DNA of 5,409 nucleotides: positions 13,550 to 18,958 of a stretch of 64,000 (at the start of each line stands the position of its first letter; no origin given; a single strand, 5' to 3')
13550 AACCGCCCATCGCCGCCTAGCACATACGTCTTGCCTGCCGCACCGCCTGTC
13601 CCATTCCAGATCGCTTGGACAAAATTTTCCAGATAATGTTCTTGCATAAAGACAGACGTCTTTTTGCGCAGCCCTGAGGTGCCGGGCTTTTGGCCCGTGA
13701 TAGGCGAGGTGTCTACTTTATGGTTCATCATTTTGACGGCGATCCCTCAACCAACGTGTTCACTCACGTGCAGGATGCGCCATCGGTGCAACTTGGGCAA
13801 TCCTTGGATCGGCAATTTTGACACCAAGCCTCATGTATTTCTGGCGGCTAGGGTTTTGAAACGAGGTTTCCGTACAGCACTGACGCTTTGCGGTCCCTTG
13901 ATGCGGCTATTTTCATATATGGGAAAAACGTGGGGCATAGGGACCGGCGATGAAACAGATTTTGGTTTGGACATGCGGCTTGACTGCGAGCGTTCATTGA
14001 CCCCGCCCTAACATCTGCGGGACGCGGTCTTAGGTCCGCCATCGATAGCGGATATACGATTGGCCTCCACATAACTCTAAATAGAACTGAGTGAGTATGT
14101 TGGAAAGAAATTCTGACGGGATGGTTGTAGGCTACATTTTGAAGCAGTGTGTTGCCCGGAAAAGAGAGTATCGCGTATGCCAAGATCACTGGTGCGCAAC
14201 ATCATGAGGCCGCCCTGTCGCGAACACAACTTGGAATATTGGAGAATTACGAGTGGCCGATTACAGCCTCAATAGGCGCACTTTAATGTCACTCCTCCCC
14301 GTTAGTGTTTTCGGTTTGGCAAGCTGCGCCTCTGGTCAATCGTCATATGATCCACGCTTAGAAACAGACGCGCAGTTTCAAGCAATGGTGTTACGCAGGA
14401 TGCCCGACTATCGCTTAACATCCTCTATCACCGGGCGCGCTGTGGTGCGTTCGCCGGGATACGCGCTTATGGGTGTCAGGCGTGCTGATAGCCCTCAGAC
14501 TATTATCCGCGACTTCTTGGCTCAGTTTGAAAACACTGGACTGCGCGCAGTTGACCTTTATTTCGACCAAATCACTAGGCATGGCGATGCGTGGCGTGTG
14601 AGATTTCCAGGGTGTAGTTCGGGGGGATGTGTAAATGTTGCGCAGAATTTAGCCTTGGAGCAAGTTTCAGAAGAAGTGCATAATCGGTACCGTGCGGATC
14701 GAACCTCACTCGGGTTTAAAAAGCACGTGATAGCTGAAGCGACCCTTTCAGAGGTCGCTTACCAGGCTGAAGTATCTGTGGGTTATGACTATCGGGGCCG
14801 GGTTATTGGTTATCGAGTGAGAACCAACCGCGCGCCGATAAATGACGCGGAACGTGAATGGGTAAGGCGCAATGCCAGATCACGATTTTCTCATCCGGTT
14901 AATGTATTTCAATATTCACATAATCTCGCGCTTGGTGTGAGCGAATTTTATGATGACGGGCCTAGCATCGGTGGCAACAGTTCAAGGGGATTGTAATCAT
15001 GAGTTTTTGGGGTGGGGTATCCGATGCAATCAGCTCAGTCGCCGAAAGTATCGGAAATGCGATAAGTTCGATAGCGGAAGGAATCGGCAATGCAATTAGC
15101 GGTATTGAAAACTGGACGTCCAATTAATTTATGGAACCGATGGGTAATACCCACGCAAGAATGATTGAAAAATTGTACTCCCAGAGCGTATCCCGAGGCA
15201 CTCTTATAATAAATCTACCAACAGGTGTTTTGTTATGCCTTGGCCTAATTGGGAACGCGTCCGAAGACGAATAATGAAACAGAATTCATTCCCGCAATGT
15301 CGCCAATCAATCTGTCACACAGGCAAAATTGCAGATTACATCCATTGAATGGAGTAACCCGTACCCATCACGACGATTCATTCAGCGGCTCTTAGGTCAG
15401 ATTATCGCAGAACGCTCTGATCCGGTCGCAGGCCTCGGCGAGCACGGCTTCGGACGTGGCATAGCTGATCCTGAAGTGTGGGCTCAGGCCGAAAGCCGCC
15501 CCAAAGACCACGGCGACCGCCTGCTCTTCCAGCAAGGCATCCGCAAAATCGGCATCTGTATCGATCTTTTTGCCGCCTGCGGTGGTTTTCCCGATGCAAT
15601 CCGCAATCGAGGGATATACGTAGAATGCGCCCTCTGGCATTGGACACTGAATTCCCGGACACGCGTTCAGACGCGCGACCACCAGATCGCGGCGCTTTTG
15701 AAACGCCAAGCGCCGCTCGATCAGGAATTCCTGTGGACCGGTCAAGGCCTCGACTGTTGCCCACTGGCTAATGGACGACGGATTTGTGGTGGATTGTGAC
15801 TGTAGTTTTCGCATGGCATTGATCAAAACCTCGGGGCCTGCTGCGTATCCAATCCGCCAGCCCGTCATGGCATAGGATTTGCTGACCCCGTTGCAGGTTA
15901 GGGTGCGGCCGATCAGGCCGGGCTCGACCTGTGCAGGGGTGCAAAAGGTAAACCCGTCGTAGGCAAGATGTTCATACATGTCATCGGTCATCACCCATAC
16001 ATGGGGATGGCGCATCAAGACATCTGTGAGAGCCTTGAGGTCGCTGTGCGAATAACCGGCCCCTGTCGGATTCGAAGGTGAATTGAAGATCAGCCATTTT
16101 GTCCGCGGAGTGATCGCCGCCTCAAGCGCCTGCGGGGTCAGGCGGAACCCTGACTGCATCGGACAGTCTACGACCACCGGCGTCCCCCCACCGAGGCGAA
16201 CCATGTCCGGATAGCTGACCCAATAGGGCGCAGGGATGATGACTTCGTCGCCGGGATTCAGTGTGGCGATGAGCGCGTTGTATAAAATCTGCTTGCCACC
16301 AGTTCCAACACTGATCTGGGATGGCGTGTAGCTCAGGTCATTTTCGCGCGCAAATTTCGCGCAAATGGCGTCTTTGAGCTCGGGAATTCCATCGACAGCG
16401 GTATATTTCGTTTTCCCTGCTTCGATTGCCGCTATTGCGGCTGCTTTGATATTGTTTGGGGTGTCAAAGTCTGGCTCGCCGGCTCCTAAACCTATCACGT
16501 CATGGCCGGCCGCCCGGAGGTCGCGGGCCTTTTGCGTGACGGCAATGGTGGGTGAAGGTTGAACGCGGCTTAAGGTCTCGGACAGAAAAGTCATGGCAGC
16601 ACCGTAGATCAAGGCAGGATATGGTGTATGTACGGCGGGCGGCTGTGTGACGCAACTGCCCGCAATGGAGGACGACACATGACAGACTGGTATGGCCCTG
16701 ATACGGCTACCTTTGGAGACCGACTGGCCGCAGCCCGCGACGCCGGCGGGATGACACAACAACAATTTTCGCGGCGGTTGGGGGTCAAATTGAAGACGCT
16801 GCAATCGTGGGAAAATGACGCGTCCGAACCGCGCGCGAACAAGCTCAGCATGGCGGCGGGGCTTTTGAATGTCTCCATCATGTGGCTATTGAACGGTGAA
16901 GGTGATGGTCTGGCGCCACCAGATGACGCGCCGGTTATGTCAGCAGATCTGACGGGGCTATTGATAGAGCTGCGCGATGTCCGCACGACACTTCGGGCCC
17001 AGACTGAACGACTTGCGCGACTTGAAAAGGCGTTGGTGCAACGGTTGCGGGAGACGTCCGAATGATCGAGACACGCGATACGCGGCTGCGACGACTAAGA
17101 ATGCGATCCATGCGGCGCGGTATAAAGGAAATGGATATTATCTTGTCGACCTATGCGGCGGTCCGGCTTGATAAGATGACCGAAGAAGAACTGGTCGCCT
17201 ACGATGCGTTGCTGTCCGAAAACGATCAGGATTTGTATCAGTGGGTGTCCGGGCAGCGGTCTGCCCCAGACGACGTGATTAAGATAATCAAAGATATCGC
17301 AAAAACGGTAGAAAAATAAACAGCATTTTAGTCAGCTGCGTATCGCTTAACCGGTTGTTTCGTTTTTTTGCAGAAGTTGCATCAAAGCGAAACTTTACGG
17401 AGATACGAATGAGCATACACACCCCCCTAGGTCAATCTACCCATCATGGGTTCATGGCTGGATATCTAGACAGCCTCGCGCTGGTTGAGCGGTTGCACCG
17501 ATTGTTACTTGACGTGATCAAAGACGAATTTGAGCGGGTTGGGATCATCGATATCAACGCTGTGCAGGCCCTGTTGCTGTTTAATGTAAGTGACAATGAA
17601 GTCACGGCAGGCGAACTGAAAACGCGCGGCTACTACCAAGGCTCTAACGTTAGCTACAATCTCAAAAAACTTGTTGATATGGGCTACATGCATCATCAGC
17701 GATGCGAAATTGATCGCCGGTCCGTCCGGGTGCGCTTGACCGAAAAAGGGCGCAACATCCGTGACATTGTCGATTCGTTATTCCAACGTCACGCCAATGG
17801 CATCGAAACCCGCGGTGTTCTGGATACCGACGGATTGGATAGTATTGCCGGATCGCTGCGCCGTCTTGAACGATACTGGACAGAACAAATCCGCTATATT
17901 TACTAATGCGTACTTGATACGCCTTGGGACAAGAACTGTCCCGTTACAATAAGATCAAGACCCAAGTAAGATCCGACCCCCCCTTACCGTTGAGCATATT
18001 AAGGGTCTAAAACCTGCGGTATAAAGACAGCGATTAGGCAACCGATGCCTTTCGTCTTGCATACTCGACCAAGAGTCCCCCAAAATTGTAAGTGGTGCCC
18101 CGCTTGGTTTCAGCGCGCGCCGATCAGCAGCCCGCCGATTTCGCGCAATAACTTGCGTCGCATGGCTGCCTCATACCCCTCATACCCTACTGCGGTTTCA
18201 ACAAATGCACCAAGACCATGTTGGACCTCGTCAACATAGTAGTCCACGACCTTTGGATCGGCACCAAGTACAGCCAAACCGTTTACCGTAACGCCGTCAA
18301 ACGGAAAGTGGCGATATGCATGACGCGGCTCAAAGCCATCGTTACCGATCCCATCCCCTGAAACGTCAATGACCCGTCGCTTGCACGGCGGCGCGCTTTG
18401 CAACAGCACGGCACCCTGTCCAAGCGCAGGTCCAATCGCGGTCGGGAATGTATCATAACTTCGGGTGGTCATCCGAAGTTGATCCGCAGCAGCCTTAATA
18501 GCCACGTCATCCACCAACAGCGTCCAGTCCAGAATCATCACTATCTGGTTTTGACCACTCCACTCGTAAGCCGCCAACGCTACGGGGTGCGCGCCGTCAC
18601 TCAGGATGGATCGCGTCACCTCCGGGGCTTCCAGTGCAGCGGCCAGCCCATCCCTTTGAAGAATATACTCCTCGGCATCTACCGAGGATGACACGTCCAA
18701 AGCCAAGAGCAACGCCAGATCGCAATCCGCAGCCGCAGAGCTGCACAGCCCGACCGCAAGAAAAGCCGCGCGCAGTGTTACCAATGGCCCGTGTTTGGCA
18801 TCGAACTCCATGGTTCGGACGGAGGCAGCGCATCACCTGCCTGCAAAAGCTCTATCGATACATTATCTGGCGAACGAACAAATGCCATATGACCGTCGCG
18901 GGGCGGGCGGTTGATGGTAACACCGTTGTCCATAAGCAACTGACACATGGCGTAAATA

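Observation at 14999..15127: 42-aa anionic peptide built as W-(11-residue repeat)x3-W, with synonymous divergence between repeat copies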

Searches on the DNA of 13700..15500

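Call 83: search_rna_families(source=window, start=13700, end=15500, threshold=evalue, max_evalue=1)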
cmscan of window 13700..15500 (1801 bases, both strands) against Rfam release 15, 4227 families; matches with E-value up to 1: 1.
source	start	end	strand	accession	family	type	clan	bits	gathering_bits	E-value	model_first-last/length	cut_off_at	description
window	15188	15256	+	RF01330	CRISPR-DR16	Gene; CRISPR;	-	19.1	35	0.38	1-37/37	no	CRISPR RNA direct repeat element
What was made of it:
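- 15152..15391 (+): Low-GC spacer up to the 3' end of the convergent aminotransferase gene. No detectable remnant of the parent gene's C-terminal part. No credible Rfam match (call 83).
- No Rfam match (call 83).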

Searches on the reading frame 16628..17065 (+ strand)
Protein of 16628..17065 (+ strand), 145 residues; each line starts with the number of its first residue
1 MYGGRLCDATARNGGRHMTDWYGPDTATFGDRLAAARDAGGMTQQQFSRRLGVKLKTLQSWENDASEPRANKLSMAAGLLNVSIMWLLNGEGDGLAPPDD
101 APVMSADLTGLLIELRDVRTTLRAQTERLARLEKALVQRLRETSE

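Call 3: search_protein_families(library=pfam, proteins=[window:16628-17065:+], max_evalue=1)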
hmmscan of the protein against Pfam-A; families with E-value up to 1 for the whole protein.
window:16628-17065:+ (145 aa): 7 families
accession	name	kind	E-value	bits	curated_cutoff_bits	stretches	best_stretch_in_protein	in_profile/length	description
PF01381.28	HTH_3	-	3.6e-11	43.4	23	1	33-87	1-55/55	Helix-turn-helix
PF12844.13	HTH_19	-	5.7e-09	36.2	30.2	1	30-92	1-63/64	Helix-turn-helix domain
PF13560.12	HTH_31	-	1.3e-05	25.8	27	1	29-73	2-47/64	Helix-turn-helix domain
PF13413.12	HTH_25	-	0.00022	21.4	24.6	1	32-66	1-35/62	Helix-turn-helix domain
PF13384.12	HTH_23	-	0.095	13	24.6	1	31-61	6-37/50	Homeodomain-like domain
PF13443.12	HTH_26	-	0.11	13.2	22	1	41-84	10-54/63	Cro/C1-type HTH DNA-binding domain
PF07022.19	Phage_CI_repr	-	0.14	12.9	22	1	41-93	11-63/65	Bacteriophage CI repressor helix-turn-helix domain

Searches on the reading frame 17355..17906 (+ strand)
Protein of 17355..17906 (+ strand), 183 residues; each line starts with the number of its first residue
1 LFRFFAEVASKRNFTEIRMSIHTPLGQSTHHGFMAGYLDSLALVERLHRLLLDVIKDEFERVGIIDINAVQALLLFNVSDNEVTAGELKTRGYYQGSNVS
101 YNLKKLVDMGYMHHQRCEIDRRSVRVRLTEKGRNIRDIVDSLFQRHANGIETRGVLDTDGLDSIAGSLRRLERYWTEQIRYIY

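Call 3: search_protein_families(library=pfam, proteins=[window:17355-17906:+], max_evalue=1)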
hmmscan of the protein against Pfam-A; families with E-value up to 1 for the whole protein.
window:17355-17906:+ (183 aa): 6 families
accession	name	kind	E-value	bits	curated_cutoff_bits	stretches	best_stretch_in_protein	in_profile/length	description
PF13463.12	HTH_27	-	8.1e-14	52.1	22.2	1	68-132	2-68/68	Winged helix DNA-binding domain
PF12802.13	MarR_2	-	9.2e-09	35.8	27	1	66-123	2-61/61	MarR family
PF22381.2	Staph_reg_Sar_Rot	-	1.4e-07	31.9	27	1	75-135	23-81/85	Transcriptional regulator SarA/Rot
PF01047.28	MarR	-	0.0002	21.6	24.6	1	68-124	2-59/59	MarR family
PF13601.12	HTH_34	-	0.00061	20.3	27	1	78-134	10-67/80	Winged helix DNA-binding domain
PF01638.23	HxlR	-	0.024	14.9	20.8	1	97-144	34-81/91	HxlR-like helix-turn-helix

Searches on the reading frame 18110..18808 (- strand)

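Call 90: search_protein_families(library=pfam, proteins=[window:18110-18808:-], max_evalue=0.00001)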
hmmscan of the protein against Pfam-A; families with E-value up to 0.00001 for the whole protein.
window:18110-18808:- (232 aa): 1 family
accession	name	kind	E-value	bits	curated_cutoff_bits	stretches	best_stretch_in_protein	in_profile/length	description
PF06707.17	DUF1194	-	8.5e-66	221.5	27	1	28-226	1-204/206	Protein of unknown function (DUF1194)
